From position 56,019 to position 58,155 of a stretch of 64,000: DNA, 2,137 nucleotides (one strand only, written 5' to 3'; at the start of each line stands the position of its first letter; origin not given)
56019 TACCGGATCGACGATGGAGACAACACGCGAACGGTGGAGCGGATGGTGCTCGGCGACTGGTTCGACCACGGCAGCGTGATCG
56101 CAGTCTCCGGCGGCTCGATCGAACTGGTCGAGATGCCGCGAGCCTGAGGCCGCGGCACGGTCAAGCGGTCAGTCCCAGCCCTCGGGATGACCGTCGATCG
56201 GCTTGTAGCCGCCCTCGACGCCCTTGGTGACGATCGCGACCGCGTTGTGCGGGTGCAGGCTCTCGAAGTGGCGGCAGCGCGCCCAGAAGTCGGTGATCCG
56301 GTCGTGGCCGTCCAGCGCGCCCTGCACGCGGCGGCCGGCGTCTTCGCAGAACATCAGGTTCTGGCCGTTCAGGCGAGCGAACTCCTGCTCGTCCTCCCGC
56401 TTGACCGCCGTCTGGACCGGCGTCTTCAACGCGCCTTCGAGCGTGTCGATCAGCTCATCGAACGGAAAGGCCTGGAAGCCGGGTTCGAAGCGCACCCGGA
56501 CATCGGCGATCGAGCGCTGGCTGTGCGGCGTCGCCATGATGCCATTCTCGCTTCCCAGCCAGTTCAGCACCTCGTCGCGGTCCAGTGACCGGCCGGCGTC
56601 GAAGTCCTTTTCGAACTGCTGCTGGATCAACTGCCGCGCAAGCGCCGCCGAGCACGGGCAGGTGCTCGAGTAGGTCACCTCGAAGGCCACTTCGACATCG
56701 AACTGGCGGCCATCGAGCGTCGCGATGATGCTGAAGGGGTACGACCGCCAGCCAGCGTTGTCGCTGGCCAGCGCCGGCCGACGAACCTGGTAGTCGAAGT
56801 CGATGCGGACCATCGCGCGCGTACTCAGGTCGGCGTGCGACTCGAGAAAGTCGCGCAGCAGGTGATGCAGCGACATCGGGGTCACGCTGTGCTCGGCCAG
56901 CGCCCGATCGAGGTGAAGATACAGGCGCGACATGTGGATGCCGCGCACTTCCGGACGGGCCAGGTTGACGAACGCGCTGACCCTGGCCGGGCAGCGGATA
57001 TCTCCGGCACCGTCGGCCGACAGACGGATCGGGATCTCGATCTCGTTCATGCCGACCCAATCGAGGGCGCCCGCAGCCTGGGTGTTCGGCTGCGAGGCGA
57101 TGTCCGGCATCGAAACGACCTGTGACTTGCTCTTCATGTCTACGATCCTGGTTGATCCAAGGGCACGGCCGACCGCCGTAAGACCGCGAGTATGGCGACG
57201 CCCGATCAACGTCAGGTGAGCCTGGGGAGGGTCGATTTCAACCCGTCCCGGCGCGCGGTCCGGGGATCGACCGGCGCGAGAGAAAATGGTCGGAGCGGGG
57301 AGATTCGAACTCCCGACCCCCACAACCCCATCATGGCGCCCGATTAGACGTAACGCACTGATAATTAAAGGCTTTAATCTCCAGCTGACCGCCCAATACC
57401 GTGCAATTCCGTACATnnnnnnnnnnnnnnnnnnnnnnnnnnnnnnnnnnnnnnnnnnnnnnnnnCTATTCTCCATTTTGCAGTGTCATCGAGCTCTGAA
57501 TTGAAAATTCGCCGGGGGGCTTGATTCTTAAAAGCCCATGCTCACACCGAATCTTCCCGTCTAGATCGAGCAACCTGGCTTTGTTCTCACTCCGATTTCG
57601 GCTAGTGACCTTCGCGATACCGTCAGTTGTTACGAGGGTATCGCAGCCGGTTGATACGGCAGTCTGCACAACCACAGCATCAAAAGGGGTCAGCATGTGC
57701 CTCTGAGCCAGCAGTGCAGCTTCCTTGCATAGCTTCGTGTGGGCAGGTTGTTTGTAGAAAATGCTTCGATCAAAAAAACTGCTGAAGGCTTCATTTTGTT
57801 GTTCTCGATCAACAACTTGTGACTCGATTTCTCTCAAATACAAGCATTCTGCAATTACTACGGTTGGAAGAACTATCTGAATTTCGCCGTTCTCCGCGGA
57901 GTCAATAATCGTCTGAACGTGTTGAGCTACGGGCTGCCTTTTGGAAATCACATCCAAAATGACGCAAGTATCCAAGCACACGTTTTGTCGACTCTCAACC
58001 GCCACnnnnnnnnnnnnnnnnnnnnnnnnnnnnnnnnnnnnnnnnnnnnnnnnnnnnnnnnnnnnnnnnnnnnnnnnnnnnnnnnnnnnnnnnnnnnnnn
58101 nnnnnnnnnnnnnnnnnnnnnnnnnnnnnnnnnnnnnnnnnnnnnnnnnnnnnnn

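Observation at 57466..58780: Overlapping two-gene module on the tRNA-Pro islet: an unrecognised 261-aa protein followed by an extended PIN nuclease (candidate novel toxin-antitoxin or defence system)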

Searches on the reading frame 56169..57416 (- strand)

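Call 6: search_protein_families(library=pfam, proteins=[window:56169-57416:-], max_evalue=1)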
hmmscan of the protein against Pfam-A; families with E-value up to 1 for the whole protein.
window:56169-57416:- (415 aa): 1 family
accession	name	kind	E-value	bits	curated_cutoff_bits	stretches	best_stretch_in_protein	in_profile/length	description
PF02649.19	GCHY-1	-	1.5e-73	247.9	25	1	103-394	1-260/260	Type I GTP cyclohydrolase folE2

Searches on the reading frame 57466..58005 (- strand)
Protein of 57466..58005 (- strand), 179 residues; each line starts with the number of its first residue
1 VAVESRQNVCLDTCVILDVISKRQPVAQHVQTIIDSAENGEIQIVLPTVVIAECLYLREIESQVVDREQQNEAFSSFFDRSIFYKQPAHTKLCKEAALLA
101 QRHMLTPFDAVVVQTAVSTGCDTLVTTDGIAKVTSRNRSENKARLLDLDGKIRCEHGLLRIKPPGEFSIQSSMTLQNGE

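Call 6: search_protein_families(library=pfam, proteins=[window:57466-58005:-], max_evalue=1)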
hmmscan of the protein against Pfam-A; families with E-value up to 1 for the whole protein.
window:57466-58005:- (179 aa): 4 families
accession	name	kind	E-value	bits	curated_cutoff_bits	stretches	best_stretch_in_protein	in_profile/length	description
PF01850.27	PIN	-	6.4e-10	40.1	23.6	1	9-129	1-112/120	PIN domain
PF13470.12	PIN_3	-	2.7e-08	35.1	27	1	9-128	2-113/115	PIN domain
PF16289.11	PIN_12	-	1.1e-05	26.3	32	1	9-93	1-85/172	PIN domain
PF13638.12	PIN_4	-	0.047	14.4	21.9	1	11-79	3-60/132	PIN domain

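Call 7: search_protein_families(library=padloc, proteins=[window:57466-58005:-], max_evalue=1)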
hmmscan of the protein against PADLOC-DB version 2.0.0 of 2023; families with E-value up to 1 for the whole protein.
window:57466-58005:- (179 aa): 0 families

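Call 8: search_protein_families(library=ncbifam, proteins=[window:57466-58005:-], max_evalue=1)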
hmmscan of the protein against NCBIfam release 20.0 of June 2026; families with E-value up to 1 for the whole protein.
window:57466-58005:- (179 aa): 1 family
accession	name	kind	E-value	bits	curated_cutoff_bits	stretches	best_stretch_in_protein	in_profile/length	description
NF047863.1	VapCLeptosp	equivalog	0.039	14.3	140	1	11-127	3-113/130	type II toxin-antitoxin system tRNA(fMet)-specific endonuclease VapC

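Call 9: search_protein_families(library=phrogs, proteins=[window:57466-58005:-], max_evalue=1)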
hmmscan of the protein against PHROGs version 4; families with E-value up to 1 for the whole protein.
window:57466-58005:- (179 aa): 1 family
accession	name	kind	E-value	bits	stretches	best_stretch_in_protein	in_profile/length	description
phrog_13721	-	unknown function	0.00065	21.1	1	10-127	5-118/136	-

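Call 11: search_solved_structures(query=window:57466-58005:-, max_evalue=10, show_alignments=2)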
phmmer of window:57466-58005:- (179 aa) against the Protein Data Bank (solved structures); distinct sequences matched with E-value up to 10: 0.

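Call 14: find_homologous_proteins(query=window:57466-58005:-, max_evalue=0.001)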
Query window:57466-58005:- (179 aa): 1 proteins with E <= 0.001 among 107 candidates.
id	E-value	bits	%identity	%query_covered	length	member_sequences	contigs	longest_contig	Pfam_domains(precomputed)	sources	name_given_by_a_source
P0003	2.4e-57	212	59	95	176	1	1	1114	PF01850.28,PF13470.13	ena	-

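Call 16: find_encoding_contigs(protein=P0003, flank=10000)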
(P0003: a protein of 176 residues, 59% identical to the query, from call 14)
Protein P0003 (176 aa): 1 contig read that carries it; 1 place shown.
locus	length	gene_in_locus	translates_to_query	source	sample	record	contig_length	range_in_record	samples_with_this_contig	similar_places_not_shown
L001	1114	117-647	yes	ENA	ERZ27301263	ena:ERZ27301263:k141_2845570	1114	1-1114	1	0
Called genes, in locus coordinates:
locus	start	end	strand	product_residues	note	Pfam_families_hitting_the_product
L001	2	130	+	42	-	?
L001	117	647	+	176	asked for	PF01850:PIN, PF13470:PIN_3 (weak)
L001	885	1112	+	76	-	?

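Call 53: search_solved_structures(query=A3, max_evalue=1)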
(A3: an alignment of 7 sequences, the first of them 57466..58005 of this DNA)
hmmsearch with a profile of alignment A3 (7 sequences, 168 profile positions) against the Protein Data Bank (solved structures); distinct sequences matched with E-value up to 1: 1.
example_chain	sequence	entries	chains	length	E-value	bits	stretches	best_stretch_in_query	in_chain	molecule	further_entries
7by2_B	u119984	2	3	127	0.00076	22.8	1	11-121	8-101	Ribonuclease VapC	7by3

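Call 54: search_protein_families(library=pfam, alignment_id=A3, max_evalue=0.01)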
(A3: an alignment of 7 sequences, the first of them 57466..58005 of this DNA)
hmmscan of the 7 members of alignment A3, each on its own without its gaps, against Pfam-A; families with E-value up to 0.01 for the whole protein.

A. member 1, window:57466-58005:- (179 aa): 3 families
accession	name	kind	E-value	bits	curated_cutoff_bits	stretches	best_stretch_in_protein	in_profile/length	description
PF01850.27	PIN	-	6.4e-10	40.1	23.6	1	9-129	1-112/120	PIN domain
PF13470.12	PIN_3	-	2.7e-08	35.1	27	1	9-128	2-113/115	PIN domain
PF16289.11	PIN_12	-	1.1e-05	26.3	32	1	9-93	1-85/172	PIN domain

B. families by the number of members that match (of 7 scanned): 3 families
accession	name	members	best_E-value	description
PF01850.27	PIN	7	2.2e-15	PIN domain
PF13470.12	PIN_3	3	2.7e-08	PIN domain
PF16289.11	PIN_12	2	1.1e-05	PIN domain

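Call 82: search_protein_families(library=padloc, alignment_id=A3, max_evalue=0.01)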
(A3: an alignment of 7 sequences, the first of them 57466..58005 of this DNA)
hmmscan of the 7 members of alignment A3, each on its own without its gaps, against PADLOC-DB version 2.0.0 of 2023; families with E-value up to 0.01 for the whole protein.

A. member 1, window:57466-58005:- (179 aa): 0 families

B. families by the number of members that match (of 7 scanned): 0 families
